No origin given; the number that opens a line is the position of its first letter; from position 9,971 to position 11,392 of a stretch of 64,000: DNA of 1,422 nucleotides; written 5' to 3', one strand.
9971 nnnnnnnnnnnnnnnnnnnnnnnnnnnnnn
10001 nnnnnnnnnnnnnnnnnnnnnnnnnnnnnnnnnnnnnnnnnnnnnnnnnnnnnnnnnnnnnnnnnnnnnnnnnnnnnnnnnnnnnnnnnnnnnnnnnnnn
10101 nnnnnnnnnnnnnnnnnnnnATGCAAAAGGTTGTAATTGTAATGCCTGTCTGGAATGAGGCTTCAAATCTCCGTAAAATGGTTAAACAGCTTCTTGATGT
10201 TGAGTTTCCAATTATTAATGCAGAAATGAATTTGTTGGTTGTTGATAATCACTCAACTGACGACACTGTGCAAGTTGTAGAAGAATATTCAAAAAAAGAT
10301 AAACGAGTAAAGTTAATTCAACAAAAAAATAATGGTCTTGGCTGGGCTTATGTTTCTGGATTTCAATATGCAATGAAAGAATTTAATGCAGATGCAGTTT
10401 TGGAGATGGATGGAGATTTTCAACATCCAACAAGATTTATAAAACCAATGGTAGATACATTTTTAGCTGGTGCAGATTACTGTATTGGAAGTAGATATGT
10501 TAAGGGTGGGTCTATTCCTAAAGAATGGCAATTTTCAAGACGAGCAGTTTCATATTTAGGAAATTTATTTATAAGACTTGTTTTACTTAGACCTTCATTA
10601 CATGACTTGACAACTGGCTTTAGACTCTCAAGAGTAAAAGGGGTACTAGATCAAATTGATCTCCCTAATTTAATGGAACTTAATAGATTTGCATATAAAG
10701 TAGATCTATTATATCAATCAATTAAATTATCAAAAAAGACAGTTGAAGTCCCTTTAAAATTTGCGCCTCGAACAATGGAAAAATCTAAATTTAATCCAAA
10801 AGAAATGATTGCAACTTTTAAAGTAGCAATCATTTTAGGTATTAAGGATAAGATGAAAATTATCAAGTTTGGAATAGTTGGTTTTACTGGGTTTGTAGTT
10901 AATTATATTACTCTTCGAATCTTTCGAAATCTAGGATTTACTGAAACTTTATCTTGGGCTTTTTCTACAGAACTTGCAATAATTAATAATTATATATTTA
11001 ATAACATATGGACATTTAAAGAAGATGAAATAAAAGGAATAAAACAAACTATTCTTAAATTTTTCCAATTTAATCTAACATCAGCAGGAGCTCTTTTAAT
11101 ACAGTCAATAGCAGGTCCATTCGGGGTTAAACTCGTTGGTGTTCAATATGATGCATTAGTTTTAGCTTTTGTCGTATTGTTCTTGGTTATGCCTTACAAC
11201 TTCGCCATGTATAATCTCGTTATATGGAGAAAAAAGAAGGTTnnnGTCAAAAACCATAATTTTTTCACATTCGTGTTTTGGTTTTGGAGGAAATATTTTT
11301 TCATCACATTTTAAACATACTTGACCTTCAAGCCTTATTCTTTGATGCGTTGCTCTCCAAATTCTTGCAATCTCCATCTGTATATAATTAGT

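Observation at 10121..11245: Dpm1/GtrB-like GT2 covalently fused to a GtrA flippase-type domain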

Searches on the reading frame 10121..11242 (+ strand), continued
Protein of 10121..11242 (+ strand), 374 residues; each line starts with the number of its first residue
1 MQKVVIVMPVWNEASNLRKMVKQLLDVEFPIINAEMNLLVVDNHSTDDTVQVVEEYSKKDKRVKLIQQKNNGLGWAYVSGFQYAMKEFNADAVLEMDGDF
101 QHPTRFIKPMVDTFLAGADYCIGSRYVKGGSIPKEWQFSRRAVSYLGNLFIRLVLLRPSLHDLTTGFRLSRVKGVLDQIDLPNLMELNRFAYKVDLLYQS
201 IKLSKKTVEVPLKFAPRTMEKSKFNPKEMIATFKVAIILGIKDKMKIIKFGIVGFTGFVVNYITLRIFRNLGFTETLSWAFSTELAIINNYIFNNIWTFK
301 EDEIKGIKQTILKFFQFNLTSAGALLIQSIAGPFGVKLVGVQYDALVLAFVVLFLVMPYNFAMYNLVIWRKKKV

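Call 36: fold_search(model_id=the predicted structure, library=pdb)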
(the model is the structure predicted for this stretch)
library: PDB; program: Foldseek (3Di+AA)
matches with E <= 10: 1095; with E <= 0.001: 143
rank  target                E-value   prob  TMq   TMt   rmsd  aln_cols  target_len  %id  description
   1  5mlz                  1.7e-21  1.00  0.59  0.62   9.5       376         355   28  Dolichyl phosphate mannose synthase in complex with GDP and Mg2+ (released 2017-08-09)
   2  9ep0                  5.6e-21  1.00  0.58  0.63   9.8       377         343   28  Dolichyl phosphate mannose synthase in complex with donor (GDP-Man) and traces of acceptor (Dol55P) and product (Dol55P- (released 2025-10-01)
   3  5mm1                  2.2e-18  1.00  0.58  0.62   9.6       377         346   29  Dolichyl phosphate mannose synthase in complex with GDP and dolichyl phosphate mannose (released 2017-08-09)
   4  9bhc_B                1.0e-13  1.00  0.51  0.61   7.6       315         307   16  Salmonella undecaprenyl-phosphate 4-deoxy-4-formamido-L-arabinose transferase (ArnC) (released 2025-02-12)
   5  9asc_A                4.0e-13  1.00  0.49  0.56   8.6       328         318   16  Cryo-EM Structure of the Glycosyltransferase ArnC from Salmonella enterica in the UDP-bound State Determined on Talos  (released 2025-02-05)
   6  9bhc_A                1.3e-12  1.00  0.49  0.58   8.4       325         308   16  Salmonella undecaprenyl-phosphate 4-deoxy-4-formamido-L-arabinose transferase (ArnC) (released 2025-02-12)
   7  9bhe_A                1.6e-12  1.00  0.53  0.62   9.1       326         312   18  Salmonella undecaprenyl-phosphate 4-deoxy-4-formamido-L-arabinose transferase (ArnC) bound to UDP (released 2025-02-12)
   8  8vxh_A                2.4e-12  1.00  0.50  0.59   8.8       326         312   16  Cryo-EM Structure of the Glycosyltransferase ArnC from Salmonella enterica in the Apo State Determined on Talos Arctic (released 2025-02-05)
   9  9b77_A                3.3e-12  1.00  0.52  0.61   8.7       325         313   17  Cryo-EM Structure of the Glycosyltransferase ArnC from Salmonella enterica in the Apo State Determined on Krios micros (released 2025-02-05)
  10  9bhe_B                3.5e-12  1.00  0.51  0.60   7.9       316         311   17  Salmonella undecaprenyl-phosphate 4-deoxy-4-formamido-L-arabinose transferase (ArnC) bound to UDP (released 2025-02-12)
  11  9nyc_A                4.3e-12  1.00  0.51  0.59   8.1       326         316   19  Cryo-EM structure of the glycosyltransferase GtrB in the substrate-bound state (released 2025-12-17)
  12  9nyd_A                7.8e-12  1.00  0.53  0.62   7.7       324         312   19  Cryo-EM structure of the glycosyltransferase GtrB in the pre-catalysis and product-bound state (released 2025-12-17)
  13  9nyd_C                1.9e-11  1.00  0.51  0.60   7.6       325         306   18  Cryo-EM structure of the glycosyltransferase GtrB in the pre-catalysis and product-bound state (released 2025-12-17)
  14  9nyf_A                2.3e-11  1.00  0.51  0.60   7.7       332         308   17  Cryo-EM structure of the glycosyltransferase GtrB (tetramer volume) (released 2025-12-17)
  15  5eke_C                5.0e-11  1.00  0.46  0.55   8.8       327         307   18  Structure of the polyisoprenyl-phosphate glycosyltransferase GtrB (F215A mutant) (released 2016-01-06)
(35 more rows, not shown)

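Call 44: search_protein_representatives(protein=window:10121-11242:+)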
Query: 374 residues. Proteins with E-value up to 0.001 (for the whole library): 29720; up to 1e-10: 5188; up to 1e-30: 235. The best 150 are listed.
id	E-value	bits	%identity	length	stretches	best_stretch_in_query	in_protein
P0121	6.7e-134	462.7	60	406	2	1-283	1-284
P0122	3.2e-93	328.9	43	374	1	1-370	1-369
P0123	7.8e-89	314.5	64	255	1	143-372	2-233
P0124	3.9e-84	299.0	65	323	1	1-224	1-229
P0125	2.6e-81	289.7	42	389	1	1-371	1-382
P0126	9.1e-77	274.8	40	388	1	1-373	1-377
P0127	4.7e-76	272.4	54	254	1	3-245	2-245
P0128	3.0e-73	263.2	40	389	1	3-372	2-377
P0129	5.2e-72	259.1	40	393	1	5-373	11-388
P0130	1.3e-71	257.8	40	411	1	3-372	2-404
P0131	2.0e-71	257.2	40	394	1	4-373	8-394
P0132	9.7e-70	251.7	37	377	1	3-372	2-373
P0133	1.2e-69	251.4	39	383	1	1-372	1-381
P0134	1.7e-69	250.9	36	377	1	3-372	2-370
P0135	2.2e-68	247.2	38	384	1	1-371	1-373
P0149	2.4e-57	210.9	33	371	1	3-371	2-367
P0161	1.0e-50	189.1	33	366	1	4-372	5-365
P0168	6.0e-48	180.0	33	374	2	3-318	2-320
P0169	1.4e-47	178.8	33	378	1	1-369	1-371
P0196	3.8e-42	160.9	34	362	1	2-371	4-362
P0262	3.2e-35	138.1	31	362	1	5-372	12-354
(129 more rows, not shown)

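Call 51: search_protein_families(library=pfam, proteins=[L005:7139-7993:+], max_evalue=0.01)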
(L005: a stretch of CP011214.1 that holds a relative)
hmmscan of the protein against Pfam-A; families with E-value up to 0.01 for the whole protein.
L005:7139-7993:+ (285 aa): 0 families

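Call 66: list_cluster_members(proteins=[P0122, P0125, P0132, P0149, P0168, P0169, P0161, P0196, P0262, P0127])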
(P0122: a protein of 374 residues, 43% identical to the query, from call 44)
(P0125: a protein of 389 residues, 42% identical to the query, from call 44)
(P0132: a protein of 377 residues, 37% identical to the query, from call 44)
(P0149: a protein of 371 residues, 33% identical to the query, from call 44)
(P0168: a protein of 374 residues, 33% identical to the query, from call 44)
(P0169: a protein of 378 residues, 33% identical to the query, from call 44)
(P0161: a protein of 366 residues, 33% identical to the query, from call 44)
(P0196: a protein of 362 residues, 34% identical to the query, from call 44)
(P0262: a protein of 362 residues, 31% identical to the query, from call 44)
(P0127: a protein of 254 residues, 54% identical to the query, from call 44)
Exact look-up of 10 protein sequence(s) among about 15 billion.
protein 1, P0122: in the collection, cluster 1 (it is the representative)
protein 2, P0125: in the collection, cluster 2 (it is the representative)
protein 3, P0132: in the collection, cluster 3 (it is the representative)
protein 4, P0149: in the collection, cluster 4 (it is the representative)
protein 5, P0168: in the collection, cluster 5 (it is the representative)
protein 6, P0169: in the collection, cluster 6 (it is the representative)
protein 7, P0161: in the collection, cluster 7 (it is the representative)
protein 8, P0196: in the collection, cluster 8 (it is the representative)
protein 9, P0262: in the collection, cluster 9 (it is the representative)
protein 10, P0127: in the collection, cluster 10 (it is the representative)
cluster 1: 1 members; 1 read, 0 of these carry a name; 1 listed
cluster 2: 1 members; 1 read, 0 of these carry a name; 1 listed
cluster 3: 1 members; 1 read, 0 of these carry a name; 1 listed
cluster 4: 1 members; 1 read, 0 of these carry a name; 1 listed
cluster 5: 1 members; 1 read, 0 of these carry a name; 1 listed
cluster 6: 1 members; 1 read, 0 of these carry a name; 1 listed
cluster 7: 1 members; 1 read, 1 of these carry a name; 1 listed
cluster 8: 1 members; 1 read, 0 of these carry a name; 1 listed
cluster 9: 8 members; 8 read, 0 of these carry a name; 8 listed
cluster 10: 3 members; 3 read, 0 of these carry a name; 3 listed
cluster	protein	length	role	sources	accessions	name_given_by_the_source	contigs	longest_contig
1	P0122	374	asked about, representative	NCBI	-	-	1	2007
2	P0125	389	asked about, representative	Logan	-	-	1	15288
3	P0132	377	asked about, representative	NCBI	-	-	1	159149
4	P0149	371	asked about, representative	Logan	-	-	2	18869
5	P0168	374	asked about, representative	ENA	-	-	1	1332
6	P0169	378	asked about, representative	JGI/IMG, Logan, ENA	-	-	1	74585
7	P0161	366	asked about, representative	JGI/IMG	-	dolichol-phosphate mannosyltransferase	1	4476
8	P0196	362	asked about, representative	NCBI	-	-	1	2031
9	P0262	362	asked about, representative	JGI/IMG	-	-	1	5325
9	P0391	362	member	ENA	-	-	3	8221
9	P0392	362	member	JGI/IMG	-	-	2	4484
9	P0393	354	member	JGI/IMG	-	-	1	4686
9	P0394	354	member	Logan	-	-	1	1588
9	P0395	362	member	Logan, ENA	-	-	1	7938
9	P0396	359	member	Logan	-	-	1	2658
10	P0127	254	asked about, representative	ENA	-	-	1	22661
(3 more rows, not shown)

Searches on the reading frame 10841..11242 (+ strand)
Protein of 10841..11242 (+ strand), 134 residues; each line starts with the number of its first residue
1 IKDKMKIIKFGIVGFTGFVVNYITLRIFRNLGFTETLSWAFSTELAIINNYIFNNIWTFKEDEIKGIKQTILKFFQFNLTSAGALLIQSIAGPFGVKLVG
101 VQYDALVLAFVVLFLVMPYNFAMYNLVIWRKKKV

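Call 35: search_solved_structures(query=window:10841-11242:+, max_evalue=10, show_alignments=2)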
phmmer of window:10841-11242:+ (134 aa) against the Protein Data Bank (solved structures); distinct sequences matched with E-value up to 10: 1.
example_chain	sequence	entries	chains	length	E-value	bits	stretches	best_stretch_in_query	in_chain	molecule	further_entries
5mlz_A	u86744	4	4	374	1.3e-09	41.5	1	6-114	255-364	Dolichol monophosphate mannose synthase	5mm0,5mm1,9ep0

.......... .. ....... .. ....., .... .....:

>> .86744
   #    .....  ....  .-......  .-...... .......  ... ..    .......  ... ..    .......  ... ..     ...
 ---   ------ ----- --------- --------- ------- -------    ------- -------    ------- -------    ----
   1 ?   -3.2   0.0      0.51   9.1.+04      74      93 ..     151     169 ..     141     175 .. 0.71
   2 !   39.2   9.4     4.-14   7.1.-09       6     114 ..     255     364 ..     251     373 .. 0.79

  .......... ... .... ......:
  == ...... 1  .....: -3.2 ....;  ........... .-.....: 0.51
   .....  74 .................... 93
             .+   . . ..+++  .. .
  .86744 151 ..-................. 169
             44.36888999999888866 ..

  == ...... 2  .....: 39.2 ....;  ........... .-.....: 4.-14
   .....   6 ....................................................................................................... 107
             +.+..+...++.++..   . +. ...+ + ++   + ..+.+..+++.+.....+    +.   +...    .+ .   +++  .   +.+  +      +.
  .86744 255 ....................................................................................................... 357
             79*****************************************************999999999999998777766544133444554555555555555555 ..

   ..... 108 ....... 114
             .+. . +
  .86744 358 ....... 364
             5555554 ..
